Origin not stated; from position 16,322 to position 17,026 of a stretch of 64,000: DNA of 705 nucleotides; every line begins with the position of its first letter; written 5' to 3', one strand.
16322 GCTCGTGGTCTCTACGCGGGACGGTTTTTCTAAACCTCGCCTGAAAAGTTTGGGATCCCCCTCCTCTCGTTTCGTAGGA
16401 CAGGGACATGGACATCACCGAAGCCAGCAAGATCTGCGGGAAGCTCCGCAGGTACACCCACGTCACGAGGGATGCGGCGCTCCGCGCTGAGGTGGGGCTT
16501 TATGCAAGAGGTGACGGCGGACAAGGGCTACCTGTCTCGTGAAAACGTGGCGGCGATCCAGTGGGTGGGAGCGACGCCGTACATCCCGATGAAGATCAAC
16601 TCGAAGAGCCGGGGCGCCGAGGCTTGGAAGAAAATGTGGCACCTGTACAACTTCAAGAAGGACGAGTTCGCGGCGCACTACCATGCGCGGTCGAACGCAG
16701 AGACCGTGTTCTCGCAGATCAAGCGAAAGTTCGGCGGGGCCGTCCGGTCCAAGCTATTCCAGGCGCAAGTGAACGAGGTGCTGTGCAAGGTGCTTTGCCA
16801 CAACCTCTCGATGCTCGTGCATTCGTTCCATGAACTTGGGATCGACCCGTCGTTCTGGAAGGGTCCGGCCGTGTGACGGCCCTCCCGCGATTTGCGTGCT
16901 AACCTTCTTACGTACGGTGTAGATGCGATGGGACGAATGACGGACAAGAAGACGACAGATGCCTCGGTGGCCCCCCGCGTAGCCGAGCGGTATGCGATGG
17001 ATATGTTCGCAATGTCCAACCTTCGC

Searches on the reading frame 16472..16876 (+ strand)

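Call 34: search_protein_families(library=phrogs, proteins=[window:16472-16876:+], max_evalue=0.0001)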
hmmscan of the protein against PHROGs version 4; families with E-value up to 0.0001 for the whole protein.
window:16472-16876:+ (134 aa): 3 families
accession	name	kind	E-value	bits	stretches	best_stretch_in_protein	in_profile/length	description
phrog_4716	-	integration and excision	1.3e-06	29.4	1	13-101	171-245/268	transposase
phrog_33026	-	unknown function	3.2e-06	28.4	1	67-110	30-73/88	-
phrog_2262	-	integration and excision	6.4e-06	26.7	1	33-110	211-294/309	transposase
